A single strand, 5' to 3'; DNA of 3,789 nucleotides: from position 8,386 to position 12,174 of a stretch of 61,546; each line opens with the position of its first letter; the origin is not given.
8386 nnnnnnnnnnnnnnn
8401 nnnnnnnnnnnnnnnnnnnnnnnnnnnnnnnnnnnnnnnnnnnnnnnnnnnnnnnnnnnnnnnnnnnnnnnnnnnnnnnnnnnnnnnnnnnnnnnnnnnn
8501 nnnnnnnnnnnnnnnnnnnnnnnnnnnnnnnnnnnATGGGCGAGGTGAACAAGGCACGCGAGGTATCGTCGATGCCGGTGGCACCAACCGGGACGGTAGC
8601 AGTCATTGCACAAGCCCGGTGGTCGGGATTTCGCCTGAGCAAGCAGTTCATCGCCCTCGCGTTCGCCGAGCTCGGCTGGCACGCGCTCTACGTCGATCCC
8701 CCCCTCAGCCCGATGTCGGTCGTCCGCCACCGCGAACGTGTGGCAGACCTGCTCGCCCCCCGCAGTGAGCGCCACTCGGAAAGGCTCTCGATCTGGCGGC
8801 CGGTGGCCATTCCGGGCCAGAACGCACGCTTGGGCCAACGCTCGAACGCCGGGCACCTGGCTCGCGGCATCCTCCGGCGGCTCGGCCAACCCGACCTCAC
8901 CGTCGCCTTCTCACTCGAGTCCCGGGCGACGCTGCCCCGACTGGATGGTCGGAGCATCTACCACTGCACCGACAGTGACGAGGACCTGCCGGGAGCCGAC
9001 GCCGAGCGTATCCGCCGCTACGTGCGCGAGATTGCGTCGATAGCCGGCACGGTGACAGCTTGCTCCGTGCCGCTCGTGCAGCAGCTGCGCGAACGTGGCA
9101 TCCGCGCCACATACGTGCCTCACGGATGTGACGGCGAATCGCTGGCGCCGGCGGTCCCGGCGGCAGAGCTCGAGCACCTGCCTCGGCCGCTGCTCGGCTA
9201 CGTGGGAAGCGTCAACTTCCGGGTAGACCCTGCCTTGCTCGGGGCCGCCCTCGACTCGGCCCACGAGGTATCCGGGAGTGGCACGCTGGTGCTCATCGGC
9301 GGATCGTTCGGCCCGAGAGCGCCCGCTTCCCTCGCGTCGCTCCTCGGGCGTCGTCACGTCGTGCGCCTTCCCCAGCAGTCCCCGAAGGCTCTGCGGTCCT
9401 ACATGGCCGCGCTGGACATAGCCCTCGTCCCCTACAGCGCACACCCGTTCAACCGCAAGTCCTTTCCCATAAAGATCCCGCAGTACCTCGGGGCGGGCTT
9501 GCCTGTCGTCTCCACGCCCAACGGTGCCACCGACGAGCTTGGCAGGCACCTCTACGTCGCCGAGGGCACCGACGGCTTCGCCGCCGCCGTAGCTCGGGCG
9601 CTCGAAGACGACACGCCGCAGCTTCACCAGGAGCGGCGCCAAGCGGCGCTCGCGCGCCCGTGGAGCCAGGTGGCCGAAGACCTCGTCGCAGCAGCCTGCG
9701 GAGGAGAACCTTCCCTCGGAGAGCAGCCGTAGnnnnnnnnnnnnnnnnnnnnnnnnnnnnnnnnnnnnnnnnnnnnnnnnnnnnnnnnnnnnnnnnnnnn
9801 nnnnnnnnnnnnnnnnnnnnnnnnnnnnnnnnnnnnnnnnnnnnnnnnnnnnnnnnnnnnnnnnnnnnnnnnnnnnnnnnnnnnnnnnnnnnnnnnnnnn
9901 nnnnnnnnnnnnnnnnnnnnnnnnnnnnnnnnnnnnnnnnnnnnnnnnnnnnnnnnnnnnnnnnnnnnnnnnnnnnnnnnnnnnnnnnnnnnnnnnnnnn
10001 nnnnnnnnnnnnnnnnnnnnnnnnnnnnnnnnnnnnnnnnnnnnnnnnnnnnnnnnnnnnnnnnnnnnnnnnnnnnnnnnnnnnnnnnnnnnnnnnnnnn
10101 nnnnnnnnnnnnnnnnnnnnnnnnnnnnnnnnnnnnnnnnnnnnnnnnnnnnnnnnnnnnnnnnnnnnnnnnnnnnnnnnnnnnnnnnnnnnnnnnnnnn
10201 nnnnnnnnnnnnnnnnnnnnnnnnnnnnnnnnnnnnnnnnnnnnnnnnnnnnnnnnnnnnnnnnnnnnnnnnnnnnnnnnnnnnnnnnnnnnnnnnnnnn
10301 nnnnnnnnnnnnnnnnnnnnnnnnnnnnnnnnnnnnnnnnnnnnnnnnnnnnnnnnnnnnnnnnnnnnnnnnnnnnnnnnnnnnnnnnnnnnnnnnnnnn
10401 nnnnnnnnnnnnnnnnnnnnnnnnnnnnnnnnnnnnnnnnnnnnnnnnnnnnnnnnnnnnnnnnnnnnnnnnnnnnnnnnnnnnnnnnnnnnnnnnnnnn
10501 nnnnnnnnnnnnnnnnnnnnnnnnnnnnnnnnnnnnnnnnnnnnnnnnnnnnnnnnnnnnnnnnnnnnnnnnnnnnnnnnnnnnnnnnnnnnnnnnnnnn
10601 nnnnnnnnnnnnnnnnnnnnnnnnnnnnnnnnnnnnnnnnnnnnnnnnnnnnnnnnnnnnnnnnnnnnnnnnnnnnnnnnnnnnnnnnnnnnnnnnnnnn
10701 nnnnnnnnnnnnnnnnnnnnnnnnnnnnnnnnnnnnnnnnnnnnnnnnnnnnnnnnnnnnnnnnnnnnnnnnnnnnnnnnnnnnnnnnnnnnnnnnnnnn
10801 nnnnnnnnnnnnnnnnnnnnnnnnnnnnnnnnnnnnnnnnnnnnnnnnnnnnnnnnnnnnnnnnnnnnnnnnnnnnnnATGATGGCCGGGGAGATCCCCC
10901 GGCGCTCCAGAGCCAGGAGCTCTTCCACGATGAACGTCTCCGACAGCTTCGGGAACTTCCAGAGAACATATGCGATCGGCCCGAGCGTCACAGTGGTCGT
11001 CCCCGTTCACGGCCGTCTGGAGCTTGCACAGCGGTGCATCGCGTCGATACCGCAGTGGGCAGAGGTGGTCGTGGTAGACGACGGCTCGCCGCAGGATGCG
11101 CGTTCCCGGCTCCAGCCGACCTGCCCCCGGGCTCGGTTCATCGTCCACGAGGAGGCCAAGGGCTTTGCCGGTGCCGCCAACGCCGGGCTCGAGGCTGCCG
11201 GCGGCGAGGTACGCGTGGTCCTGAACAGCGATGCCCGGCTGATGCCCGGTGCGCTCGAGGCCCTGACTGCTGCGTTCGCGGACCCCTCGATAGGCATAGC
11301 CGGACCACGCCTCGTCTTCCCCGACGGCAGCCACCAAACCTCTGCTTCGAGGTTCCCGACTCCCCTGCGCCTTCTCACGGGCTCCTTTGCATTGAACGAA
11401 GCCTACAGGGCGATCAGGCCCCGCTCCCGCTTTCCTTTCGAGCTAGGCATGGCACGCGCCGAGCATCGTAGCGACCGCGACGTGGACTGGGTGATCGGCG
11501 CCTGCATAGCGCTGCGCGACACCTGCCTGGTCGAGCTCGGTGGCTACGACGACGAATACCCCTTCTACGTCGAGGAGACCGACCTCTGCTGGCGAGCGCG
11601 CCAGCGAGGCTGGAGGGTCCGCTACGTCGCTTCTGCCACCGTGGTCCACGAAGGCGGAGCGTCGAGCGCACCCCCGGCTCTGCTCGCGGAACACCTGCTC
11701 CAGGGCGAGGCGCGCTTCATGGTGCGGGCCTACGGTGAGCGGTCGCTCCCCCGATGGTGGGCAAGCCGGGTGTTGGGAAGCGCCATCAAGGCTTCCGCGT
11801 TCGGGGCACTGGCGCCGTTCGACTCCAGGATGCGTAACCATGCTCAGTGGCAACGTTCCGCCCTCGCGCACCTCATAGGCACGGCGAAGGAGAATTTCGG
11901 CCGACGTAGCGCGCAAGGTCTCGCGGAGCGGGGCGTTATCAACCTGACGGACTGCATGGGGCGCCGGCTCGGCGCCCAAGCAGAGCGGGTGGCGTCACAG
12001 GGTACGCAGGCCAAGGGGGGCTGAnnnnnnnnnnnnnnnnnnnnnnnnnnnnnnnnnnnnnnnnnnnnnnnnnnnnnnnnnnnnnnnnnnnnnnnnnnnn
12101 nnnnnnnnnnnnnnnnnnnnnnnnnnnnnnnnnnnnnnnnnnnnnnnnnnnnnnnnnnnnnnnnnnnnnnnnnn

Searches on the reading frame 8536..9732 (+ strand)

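Call 6: search_protein_families(library=pfam, proteins=[window:8536-9732:+])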
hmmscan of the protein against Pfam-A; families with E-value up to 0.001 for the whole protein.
window:8536-9732:+ (398 aa): 3 families
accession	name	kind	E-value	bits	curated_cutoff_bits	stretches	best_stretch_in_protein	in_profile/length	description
PF13692.12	Glyco_trans_1_4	-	3.2e-11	44.1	27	1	218-358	2-142/142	Glycosyl transferases group 1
PF00534.26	Glycos_transf_1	-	1.7e-06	28.1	26.4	1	217-367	15-165/172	Glycosyl transferases group 1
PF13524.12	Glyco_trans_1_2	-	0.00054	20.4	25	1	275-373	29-127/144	Glycosyl transferase-like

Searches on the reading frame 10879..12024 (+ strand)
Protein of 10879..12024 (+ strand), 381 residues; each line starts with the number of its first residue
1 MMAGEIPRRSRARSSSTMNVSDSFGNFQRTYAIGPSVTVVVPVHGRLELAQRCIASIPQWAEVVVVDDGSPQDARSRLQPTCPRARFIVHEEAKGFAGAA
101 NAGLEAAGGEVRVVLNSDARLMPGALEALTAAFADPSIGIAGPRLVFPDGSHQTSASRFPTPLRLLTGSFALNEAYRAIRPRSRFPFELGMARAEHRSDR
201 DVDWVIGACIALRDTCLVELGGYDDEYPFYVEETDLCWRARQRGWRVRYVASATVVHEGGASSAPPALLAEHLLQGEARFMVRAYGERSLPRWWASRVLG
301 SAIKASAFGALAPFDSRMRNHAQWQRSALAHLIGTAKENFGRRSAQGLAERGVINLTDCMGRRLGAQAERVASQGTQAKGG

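Call 6: search_protein_families(library=pfam, proteins=[window:10879-12024:+])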
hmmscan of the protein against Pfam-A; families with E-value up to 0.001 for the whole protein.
window:10879-12024:+ (381 aa): 3 families
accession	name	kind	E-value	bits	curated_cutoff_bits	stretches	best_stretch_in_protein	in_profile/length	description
PF00535.33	Glycos_transf_2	-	7.5e-19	68.7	23.3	1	38-159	1-130/168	Glycosyl transferase family 2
PF13641.12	Glyco_tranf_2_3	-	5.9e-13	49.8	27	1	35-262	1-216/230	Glycosyltransferase like family 2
PF13632.12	Glyco_trans_2_3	-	9.9e-06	25.9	27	1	113-263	3-128/198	Glycosyl transferase family group 2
